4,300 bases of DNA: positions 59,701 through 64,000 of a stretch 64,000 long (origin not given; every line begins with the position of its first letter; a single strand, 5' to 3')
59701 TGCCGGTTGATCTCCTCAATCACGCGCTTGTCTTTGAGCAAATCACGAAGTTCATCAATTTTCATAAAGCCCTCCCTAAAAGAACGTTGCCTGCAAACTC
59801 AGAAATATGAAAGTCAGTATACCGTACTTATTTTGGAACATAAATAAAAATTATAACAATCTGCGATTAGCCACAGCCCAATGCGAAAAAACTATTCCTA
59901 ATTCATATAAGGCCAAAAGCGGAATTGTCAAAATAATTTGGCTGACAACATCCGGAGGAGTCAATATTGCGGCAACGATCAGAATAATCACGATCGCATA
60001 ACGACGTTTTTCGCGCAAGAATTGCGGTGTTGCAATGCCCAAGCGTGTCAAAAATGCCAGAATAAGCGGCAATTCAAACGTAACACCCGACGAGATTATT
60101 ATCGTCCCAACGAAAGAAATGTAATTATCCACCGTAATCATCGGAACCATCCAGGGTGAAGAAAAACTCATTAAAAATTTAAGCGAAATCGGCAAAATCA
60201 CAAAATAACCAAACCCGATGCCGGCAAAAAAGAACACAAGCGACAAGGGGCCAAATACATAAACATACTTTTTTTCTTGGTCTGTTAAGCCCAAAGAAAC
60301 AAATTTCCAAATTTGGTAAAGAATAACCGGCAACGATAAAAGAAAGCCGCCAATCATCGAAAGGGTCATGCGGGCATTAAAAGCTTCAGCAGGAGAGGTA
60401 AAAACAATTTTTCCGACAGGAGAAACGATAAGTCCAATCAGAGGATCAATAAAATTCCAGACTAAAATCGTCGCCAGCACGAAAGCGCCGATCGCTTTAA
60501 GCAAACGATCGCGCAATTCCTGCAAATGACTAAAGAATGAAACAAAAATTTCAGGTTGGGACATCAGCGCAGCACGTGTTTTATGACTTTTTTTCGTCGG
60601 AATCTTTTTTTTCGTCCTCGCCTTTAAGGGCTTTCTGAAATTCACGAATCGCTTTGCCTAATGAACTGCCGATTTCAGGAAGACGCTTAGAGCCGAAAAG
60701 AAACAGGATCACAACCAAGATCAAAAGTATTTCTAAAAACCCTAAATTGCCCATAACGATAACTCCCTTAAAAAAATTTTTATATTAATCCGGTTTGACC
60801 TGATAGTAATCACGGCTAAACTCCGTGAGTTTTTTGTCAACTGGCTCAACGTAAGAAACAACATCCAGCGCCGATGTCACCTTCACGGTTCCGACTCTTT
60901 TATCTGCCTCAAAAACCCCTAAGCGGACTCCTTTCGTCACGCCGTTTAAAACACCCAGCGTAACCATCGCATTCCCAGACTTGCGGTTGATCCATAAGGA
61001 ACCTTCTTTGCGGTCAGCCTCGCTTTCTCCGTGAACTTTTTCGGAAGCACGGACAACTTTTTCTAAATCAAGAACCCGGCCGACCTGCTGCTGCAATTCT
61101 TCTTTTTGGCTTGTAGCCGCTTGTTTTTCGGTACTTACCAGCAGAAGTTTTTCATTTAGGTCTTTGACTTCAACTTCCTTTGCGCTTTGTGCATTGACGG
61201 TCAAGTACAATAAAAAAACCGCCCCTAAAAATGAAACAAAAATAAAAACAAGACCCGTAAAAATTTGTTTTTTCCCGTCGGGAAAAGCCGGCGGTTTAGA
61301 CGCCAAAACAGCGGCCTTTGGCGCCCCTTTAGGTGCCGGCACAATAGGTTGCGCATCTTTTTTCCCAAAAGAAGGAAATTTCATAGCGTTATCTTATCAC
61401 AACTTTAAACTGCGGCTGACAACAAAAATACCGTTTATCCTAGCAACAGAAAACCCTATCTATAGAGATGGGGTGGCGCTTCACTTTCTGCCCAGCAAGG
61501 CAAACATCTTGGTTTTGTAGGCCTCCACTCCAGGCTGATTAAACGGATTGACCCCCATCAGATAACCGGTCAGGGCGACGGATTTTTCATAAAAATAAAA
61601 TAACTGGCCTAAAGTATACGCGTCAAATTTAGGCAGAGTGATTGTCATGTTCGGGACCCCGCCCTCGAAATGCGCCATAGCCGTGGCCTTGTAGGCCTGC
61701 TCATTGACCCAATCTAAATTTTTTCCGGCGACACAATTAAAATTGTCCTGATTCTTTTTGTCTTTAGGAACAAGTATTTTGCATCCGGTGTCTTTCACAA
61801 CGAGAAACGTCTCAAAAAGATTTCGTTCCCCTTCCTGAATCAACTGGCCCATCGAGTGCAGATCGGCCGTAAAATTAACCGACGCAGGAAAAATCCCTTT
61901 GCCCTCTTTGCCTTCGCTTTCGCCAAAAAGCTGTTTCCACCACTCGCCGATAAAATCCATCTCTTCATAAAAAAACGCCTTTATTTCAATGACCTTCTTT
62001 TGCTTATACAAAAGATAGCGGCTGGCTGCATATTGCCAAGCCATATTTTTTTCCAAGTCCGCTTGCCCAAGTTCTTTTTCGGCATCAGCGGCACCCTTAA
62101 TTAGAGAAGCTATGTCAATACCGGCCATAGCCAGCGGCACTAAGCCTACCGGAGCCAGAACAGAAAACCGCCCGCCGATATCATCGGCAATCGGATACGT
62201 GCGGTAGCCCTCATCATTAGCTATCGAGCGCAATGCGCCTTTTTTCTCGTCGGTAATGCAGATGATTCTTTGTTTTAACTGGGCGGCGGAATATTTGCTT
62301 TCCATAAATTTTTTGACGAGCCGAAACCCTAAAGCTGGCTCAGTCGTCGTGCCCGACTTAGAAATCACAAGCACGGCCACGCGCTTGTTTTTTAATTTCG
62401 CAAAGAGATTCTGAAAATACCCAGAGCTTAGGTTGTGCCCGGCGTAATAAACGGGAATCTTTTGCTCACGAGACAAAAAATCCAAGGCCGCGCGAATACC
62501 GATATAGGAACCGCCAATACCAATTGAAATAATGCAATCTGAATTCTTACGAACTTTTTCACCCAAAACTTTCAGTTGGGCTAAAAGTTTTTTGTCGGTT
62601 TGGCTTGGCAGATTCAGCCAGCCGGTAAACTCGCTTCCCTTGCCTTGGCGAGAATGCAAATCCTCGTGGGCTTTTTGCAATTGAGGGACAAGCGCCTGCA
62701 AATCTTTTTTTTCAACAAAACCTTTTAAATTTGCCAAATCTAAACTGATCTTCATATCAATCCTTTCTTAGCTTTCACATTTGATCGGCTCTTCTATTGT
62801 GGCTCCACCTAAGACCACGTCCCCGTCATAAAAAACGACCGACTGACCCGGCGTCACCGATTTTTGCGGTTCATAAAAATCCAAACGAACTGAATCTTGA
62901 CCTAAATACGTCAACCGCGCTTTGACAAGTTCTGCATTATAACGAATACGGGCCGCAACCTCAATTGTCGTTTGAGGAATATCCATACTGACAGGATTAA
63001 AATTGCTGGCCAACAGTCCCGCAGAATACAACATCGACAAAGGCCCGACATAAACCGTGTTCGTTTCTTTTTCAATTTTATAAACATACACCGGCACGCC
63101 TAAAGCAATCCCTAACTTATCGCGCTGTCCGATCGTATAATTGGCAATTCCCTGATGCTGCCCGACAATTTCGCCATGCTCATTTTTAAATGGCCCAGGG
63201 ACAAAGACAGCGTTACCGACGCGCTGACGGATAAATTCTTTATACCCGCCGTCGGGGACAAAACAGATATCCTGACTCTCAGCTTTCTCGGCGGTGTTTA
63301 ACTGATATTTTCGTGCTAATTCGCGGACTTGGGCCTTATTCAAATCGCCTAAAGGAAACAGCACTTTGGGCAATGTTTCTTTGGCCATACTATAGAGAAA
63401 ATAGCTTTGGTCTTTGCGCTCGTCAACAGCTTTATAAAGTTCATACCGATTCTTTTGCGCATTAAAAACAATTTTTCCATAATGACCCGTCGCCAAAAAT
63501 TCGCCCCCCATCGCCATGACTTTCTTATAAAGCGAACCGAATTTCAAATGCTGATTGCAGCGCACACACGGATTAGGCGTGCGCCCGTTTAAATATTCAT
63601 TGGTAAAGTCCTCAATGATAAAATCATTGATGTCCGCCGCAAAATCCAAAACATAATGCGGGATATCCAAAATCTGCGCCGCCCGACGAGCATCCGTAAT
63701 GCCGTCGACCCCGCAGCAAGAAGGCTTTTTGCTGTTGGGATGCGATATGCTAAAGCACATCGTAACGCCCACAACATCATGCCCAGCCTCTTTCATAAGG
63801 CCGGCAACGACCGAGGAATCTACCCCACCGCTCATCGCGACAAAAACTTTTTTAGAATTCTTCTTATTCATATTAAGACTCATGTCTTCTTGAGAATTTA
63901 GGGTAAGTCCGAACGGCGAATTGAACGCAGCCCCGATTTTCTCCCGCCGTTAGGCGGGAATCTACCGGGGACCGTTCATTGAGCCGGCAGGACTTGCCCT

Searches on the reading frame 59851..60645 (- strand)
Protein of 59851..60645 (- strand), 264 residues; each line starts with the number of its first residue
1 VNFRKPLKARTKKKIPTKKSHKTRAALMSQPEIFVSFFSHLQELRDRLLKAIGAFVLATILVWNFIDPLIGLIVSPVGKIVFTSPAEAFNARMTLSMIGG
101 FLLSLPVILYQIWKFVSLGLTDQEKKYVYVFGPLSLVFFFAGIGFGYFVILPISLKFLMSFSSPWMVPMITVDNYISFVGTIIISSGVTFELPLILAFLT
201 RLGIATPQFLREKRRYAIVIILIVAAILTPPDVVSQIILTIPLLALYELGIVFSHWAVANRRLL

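Call 7: search_protein_families(library=pfam, proteins=[window:59851-60645:-])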
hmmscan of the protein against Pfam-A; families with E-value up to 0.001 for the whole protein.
window:59851-60645:- (264 aa): 1 family
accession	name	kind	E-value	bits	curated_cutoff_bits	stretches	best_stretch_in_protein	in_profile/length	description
PF00902.23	TatC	-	1.9e-67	227.6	25.1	1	39-242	1-208/208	Sec-independent protein translocase protein (TatC)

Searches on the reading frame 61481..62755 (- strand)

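Call 7: search_protein_families(library=pfam, proteins=[window:61481-62755:-])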
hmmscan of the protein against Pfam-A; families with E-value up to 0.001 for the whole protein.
window:61481-62755:- (424 aa): 1 family
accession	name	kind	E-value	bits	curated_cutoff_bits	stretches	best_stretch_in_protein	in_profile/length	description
PF00342.24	PGI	-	9.8e-25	87.5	22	1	72-414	96-459/486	Phosphoglucose isomerase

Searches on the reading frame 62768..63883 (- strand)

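Call 7: search_protein_families(library=pfam, proteins=[window:62768-63883:-])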
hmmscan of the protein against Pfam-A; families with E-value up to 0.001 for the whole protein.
window:62768-63883:- (371 aa): 6 families
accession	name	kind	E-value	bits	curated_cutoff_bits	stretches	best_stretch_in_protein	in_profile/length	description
PF03054.22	tRNA_Me_trans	-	6.4e-71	238.6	20.6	1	11-210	1-201/202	tRNA methyl transferase HUP domain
PF20258.4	tRNA_Me_trans_C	-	4e-19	69.2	20.6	1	289-363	3-77/77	Aminomethyltransferase beta-barrel domain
PF20259.3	tRNA_Me_trans_M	-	3.3e-16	59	27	1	215-280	1-65/66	tRNA methyl transferase PRC-barrel domain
PF02540.23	NAD_synthase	-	8.4e-08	32.1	21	1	5-73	13-83/242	NAD synthase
PF00733.27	Asn_synthase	-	8.2e-05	22.8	21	1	10-83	17-81/354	Asparagine synthase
PF06508.19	QueC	-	0.00087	19.3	22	0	13-45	2-34/210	Queuosine biosynthesis protein QueC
